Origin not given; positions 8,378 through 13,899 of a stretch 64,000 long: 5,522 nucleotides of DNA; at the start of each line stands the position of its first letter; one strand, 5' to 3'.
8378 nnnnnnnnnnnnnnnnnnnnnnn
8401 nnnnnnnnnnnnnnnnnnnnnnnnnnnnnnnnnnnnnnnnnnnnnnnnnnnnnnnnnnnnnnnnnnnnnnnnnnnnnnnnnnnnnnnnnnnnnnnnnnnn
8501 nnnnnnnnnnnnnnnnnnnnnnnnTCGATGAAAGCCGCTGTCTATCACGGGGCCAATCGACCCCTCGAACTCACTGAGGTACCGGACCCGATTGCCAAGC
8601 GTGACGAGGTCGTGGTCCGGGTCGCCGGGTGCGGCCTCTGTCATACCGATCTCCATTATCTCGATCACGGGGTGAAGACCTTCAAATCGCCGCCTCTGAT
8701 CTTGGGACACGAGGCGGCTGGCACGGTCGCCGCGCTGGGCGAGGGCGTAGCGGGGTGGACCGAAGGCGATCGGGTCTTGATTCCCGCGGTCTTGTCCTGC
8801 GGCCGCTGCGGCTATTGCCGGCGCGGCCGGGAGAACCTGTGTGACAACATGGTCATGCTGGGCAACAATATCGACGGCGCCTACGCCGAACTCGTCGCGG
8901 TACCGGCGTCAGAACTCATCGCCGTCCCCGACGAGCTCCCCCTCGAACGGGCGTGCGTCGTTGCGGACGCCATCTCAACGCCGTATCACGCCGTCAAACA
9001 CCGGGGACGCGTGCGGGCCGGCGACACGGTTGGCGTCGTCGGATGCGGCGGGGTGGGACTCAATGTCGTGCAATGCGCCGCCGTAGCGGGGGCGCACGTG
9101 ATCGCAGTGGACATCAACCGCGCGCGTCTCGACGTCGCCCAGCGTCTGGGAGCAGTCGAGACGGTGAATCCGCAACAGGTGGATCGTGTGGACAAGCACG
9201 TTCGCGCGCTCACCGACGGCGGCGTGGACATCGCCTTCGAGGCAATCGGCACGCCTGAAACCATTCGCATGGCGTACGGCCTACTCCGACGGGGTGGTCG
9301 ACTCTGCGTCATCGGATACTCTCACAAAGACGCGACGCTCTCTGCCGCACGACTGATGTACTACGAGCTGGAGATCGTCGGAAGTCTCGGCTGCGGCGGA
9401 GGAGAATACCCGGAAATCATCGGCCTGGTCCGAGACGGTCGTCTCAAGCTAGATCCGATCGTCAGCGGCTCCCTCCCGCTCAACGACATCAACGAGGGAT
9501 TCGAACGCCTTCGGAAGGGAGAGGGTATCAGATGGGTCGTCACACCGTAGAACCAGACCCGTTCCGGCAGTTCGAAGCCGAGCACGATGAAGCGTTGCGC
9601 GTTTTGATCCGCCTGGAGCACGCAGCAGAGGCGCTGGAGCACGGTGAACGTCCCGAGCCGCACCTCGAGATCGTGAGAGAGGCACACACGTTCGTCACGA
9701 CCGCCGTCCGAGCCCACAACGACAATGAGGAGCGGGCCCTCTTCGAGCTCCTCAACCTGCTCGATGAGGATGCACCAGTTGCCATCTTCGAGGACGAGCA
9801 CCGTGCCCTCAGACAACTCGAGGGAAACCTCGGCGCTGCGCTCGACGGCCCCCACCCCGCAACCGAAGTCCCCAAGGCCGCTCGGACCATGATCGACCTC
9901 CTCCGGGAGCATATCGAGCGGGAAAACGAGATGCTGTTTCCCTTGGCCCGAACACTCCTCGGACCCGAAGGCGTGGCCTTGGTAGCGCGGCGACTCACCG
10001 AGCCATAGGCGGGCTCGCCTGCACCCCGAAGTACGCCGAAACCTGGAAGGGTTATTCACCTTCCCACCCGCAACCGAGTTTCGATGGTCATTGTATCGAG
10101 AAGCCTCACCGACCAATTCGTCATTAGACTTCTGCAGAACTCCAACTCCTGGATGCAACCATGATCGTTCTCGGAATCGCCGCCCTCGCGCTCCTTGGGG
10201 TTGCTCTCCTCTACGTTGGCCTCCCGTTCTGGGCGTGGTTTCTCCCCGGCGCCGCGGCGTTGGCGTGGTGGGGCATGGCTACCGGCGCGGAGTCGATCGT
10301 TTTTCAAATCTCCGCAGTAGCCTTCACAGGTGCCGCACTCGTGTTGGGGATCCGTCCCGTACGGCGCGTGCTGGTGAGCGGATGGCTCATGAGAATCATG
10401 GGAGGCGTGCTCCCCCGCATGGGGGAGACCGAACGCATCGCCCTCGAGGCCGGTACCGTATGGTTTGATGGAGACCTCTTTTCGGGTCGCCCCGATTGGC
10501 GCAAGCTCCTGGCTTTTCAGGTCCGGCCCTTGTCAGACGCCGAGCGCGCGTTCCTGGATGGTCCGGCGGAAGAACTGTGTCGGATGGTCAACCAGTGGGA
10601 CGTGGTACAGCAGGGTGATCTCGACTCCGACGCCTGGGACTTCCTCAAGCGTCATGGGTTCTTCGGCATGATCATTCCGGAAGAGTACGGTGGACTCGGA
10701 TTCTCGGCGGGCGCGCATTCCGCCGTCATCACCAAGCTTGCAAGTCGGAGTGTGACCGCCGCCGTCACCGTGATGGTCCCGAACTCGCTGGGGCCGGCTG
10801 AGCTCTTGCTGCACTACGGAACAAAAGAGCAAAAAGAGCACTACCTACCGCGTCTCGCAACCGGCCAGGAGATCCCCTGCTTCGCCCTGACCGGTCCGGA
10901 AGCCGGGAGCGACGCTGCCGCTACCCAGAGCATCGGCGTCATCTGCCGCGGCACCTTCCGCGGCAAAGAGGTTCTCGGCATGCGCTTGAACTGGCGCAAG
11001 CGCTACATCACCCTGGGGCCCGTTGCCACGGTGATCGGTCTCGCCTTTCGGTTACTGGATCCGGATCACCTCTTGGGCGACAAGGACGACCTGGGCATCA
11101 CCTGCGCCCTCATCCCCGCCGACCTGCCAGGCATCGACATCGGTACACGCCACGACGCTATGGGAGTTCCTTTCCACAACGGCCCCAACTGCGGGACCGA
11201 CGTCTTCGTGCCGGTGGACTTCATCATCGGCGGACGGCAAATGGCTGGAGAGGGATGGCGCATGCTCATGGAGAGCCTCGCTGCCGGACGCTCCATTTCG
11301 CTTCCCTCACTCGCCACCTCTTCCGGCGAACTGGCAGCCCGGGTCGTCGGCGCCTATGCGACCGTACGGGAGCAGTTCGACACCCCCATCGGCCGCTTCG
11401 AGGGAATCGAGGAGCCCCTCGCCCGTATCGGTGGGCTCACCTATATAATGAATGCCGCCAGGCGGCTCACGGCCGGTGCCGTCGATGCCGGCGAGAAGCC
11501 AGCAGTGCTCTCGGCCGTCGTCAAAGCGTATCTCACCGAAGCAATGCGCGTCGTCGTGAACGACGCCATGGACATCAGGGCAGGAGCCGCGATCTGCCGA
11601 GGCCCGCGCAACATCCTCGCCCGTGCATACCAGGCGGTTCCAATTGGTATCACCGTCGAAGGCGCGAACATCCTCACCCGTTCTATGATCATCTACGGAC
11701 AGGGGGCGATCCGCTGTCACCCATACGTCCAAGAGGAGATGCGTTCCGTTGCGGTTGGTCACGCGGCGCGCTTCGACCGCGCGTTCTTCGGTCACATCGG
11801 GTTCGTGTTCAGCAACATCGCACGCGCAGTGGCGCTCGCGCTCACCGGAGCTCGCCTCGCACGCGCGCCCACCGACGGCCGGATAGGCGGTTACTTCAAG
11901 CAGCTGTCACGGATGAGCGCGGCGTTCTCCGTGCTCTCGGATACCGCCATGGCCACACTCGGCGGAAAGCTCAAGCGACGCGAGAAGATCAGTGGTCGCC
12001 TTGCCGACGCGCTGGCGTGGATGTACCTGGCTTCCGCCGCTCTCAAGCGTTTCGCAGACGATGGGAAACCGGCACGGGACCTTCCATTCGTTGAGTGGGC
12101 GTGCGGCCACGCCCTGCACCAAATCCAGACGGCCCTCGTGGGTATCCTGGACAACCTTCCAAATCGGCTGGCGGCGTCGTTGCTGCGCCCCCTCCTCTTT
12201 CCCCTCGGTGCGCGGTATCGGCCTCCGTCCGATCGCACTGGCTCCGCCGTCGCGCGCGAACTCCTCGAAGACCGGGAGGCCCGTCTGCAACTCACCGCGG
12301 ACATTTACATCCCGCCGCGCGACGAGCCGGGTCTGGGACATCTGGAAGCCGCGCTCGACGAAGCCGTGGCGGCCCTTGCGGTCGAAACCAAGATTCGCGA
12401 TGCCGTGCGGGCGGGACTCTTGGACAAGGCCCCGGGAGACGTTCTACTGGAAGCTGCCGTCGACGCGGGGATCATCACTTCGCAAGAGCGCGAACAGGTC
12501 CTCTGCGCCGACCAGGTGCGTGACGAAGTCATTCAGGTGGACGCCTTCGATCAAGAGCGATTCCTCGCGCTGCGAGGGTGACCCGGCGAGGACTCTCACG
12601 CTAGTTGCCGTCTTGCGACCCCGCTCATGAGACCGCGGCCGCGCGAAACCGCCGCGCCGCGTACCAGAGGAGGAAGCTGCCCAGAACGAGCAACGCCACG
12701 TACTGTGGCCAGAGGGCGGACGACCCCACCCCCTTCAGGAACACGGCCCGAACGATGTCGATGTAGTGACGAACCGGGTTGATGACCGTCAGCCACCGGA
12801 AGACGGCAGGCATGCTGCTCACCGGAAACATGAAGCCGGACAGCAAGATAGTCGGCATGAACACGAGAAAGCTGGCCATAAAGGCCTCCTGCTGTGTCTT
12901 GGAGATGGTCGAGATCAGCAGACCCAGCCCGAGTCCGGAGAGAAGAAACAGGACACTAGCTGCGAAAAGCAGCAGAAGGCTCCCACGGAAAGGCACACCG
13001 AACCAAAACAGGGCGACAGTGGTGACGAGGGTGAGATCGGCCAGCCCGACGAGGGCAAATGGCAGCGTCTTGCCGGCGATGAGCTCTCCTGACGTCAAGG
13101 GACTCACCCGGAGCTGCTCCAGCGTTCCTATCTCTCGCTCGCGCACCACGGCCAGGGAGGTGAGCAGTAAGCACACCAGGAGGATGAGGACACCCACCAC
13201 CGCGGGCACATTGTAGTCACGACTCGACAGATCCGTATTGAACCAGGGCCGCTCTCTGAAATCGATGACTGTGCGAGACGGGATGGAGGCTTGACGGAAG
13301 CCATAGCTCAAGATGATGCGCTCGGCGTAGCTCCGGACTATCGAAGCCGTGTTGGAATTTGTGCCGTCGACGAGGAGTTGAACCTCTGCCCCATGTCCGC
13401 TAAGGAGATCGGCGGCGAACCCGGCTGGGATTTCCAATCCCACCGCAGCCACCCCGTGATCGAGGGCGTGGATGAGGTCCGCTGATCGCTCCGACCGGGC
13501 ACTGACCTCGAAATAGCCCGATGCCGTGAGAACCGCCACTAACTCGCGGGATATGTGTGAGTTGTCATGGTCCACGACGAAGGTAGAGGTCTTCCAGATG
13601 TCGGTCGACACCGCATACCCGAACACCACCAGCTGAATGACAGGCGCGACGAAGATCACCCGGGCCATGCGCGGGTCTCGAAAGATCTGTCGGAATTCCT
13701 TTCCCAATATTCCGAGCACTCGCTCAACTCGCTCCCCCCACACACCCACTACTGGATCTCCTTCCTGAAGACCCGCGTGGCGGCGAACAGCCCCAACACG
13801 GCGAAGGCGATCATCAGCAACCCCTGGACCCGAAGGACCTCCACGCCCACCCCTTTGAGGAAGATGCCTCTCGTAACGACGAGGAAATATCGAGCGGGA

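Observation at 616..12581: Compact class-I (ATP-dependent) benzoyl-CoA-reductase-like dearomatisation / ring-cleavage cluster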

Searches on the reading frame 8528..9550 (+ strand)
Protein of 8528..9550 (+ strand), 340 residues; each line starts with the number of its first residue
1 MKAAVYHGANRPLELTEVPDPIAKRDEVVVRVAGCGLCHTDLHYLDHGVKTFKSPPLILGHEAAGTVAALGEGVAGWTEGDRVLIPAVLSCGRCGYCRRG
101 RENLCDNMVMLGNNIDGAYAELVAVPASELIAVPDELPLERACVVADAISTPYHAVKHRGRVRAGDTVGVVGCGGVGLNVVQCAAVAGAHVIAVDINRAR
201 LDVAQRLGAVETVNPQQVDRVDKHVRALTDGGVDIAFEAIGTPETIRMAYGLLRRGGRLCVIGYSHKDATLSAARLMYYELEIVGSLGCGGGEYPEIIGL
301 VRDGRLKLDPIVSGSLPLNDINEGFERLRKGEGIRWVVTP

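Call 3: search_protein_families(library=ncbifam, proteins=[window:8528-9550:+], max_evalue=0.001)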
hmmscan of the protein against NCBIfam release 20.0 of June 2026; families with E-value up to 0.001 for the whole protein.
window:8528-9550:+ (340 aa): 28 families (the best 25 are shown)
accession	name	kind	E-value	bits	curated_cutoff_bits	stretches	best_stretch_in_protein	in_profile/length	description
TIGR03201.1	dearomat_had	equivalog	8.3e-75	252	338.65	1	10-336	8-344/349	6-hydroxycyclohex-1-ene-1-carbonyl-CoA dehydrogenase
TIGR03989.1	Rxyl_3153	subfamily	9.1e-62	209.4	440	2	117-338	139-368/370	NDMA-dependent alcohol dehydrogenase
NF041097.1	keto_inos_dh_IolM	equivalog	5.9e-59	199.7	450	1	12-336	39-385/389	scyllo-inosose 3-dehydrogenase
TIGR02818.1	adh_III_F_hyde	equivalog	3.1e-58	197.6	543.95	2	118-338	139-366/368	S-(hydroxymethyl)glutathione dehydrogenase/class III alcohol dehydrogenase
NF010344.0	PRK13771.1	subfamily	6.1e-57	193.1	349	1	1-331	1-323/334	putative alcohol dehydrogenase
NF003808.0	PRK05396.1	equivalog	9.7e-57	192.4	380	1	1-335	1-335/341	L-threonine 3-dehydrogenase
TIGR03451.1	mycoS_dep_FDH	equivalog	7.7e-55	186.1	512.9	1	4-338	5-356/358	S-(hydroxymethyl)mycothiol dehydrogenase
TIGR00692.1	tdh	equivalog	7.9e-55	186.2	458.35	1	11-334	9-334/340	L-threonine 3-dehydrogenase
NF006940.0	PRK09422.1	equivalog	1.4e-52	178.8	344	1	1-332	1-326/338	alcohol dehydrogenase AdhP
NF041172.1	AcrlCoa_red_Thmprot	equivalog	2.1e-50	171.6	500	1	1-332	1-325/334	acryloyl-CoA reductase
NF007489.0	PRK10083.1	equivalog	5.9e-43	147.1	376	1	13-327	12-322/339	Zn-dependent oxidoreductase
NF007642.0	PRK10309.1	equivalog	3.1e-40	138.5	550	1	1-314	1-319/347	galactitol-1-phosphate 5-dehydrogenase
NF007375.0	PRK09880.1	equivalog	3.4e-40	137.9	469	1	25-325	27-327/344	L-idonate 5-dehydrogenase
NF047908.1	AldhRedAhr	equivalog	4.6e-40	137.5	470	1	3-333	6-327/335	NADPH-dependent aldehyde reductase Ahr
TIGR03366.1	HpnZ_proposed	hypoth_equivalog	3.8e-33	115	328.1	1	24-264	4-254/315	putative phosphonate catabolism associated alcohol dehydrogenase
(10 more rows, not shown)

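Call 4: search_protein_families(library=pfam, proteins=[window:8528-9550:+], max_evalue=0.001)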
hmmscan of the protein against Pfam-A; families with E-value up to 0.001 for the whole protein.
window:8528-9550:+ (340 aa): 6 families
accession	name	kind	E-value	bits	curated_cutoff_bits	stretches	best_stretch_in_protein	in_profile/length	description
PF00107.32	ADH_zinc_N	-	3.2e-32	111.6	31.8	1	175-301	1-127/129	Zinc-binding dehydrogenase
PF08240.17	ADH_N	-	1.7e-30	105.8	23.5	1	25-135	2-104/104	Alcohol dehydrogenase GroES-like domain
PF13602.12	ADH_zinc_N_2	-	9.8e-07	30.2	27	1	207-332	1-127/134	Zinc-binding dehydrogenase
PF02826.25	2-Hacid_dh_C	-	2.2e-05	24.3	25.1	1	158-209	29-80/178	D-isomer specific 2-hydroxyacid dehydrogenase, NAD binding domain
PF03721.20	UDPG_MGDP_dh_N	-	7.2e-05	22.9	27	1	167-225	2-59/187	UDP-glucose/GDP-mannose dehydrogenase family, NAD binding domain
PF01262.27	AlaDh_PNT_C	-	0.00088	19.2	23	1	167-226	30-91/214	Alanine dehydrogenase/PNT, C-terminal domain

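Call 77: search_solved_structures(query=window:8528-9550:+, max_evalue=1e-30)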
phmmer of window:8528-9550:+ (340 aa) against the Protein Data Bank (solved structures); distinct sequences matched with E-value up to 1e-30: 126 (the best 60 are shown).
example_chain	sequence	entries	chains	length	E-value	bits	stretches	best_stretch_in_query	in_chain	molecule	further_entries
1rjw_A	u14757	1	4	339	1.3e-53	185.6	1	1-332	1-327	Alcohol dehydrogenase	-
3pii_A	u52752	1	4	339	1.7e-53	185.2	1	1-332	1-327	Alcohol dehydrogenase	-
7quy_A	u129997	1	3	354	8e-53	183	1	24-326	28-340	6-hydroxycyclohex-1-ene-1-carbonyl-CoA dehydrogenase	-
7qul_A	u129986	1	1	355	1.4e-52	182.2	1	24-327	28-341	6-hydroxycyclohex-1-ene-1-carbonyl-CoA dehydrogenase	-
9u4x_A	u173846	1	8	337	2.9e-51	177.9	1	1-332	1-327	Alcohol dehydrogenase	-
6iqd_A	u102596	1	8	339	3.6e-49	171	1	1-332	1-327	Alcohol dehydrogenase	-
1h2b_A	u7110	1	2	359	6.1e-49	170.2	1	1-334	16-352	ALCOHOL DEHYDROGENASE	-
3meq_A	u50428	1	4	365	1.9e-48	168.6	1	1-332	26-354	Alcohol dehydrogenase, zinc-containing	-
5k1s_A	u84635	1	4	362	5.5e-47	163.8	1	11-331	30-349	Oxidoreductase, zinc-binding dehydrogenase family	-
1ht0_A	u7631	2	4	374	3.2e-46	161.3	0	124-339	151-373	CLASS I ALCOHOL DEHYDROGENASE 3, GAMMA SUBUNIT | Alcohol dehydrogenase gamma chain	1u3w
1hdy_A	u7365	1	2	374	1e-45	159.7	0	122-339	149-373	ALCOHOL DEHYDROGENASE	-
1llu_A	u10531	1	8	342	3e-45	158.1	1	1-332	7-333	Alcohol Dehydrogenase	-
1ee2_A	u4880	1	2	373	3.2e-45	158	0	129-339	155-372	ALCOHOL DEHYDROGENASE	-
1hso_A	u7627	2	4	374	3.9e-45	157.7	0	124-337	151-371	CLASS I ALCOHOL DEHYDROGENASE 1, ALPHA SUBUNIT | Alcohol dehydrogenase alpha chain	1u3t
4z6k_A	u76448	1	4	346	8.7e-45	156.6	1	1-332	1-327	Alcohol dehydrogenase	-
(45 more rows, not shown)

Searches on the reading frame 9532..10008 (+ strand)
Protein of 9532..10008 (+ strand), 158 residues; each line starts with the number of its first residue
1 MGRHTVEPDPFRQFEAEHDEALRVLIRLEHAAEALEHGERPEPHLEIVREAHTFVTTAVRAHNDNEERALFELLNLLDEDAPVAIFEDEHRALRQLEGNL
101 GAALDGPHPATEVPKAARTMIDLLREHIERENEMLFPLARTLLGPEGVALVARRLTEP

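Call 3: search_protein_families(library=ncbifam, proteins=[window:9532-10008:+], max_evalue=0.001)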
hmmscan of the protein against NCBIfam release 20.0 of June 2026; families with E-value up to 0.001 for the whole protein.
window:9532-10008:+ (158 aa): 1 family
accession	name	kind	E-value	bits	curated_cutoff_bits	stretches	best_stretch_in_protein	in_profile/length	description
NF008221.0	PRK10992.1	equivalog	2.8e-05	23.7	254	1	13-139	82-216/220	iron-sulfur cluster repair protein YtfE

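Call 18: search_protein_families(library=pfam, proteins=[window:9532-10008:+], max_evalue=0.0001)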
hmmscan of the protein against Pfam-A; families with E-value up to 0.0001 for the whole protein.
window:9532-10008:+ (158 aa): 1 family
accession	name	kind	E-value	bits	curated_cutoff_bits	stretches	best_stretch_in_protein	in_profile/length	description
PF01814.28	Hemerythrin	-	3.7e-15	57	25.3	1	10-139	2-127/127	Hemerythrin HHE cation binding domain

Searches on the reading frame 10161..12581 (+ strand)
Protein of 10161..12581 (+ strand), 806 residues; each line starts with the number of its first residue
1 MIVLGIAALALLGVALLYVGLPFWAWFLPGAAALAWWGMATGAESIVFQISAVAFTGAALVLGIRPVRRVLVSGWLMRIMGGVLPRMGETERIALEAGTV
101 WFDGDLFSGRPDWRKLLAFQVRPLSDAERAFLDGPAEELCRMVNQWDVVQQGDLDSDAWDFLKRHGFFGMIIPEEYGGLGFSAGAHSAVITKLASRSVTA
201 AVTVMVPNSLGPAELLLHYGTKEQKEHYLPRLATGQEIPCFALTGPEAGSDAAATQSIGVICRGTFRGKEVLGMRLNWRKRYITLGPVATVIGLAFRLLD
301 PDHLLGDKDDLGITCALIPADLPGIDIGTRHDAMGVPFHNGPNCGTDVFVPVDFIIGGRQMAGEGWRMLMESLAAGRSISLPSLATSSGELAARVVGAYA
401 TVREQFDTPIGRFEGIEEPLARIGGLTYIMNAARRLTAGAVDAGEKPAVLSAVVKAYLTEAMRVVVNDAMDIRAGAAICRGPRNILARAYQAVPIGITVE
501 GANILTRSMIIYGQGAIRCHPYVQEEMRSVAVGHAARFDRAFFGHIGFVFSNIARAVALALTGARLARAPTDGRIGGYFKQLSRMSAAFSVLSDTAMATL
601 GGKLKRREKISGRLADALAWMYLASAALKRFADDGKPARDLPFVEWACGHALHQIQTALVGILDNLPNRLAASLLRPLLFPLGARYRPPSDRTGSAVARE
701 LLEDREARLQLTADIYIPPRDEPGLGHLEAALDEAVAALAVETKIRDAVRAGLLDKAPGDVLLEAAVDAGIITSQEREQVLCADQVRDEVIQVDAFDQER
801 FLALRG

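Call 18: search_protein_families(library=pfam, proteins=[window:10161-12581:+], max_evalue=0.0001)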
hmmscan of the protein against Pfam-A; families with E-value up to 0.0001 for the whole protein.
window:10161-12581:+ (806 aa): 4 families
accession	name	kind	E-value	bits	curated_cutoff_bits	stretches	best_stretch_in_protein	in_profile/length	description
PF09317.16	ACDH_C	-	7e-101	338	25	1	517-796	1-284/284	Acyl-CoA dehydrogenase, C-terminal, bacterial type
PF02771.21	Acyl-CoA_dh_N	-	1.4e-21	77.4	22.9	1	137-236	17-113/113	Acyl-CoA dehydrogenase, N-terminal domain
PF00441.29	Acyl-CoA_dh_1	-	7.7e-13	49.3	22.4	1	363-510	1-145/150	Acyl-CoA dehydrogenase, C-terminal domain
PF02770.24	Acyl-CoA_dh_M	-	7.2e-11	42.6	33.3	1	240-339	1-87/97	Acyl-CoA dehydrogenase, middle domain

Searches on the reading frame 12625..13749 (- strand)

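Call 75: search_protein_families(library=pfam, proteins=[window:12625-13749:-], max_evalue=1)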
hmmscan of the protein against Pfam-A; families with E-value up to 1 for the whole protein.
window:12625-13749:- (374 aa): 9 families
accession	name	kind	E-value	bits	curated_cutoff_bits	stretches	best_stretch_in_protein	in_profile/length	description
PF12698.13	ABC2_membrane_3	-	2.2e-49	168.9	31.6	1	32-365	7-346/347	ABC-2 family transporter protein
PF01061.29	ABC2_membrane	-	8.1e-35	120.7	26.9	2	170-338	40-211/211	ABC-2 type transporter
PF12679.13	ABC2_membrane_2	-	2.7e-14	53.6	27.2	1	14-342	3-247/283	ABC-2 family transporter protein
PF12051.14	DUF3533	-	6.6e-05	22.5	27.6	1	136-339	150-358/380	Protein of unknown function (DUF3533)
PF12730.13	ABC2_membrane_4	-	0.0013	19.2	27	1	183-282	54-155/179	ABC-2 family transporter protein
PF04123.18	DUF373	-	0.031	14.2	28.3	0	8-52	137-177/335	Domain of unknown function (DUF373)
PF15109.11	TMEM125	-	0.057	14.2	27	1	244-286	5-47/111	TMEM125 protein family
PF11857.13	DUF3377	-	0.074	13.5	26.5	1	175-209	23-57/72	Domain of unknown function (DUF3377)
PF03918.19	CcmH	-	0.93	9.2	25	0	344-371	97-124/143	Cytochrome C biogenesis protein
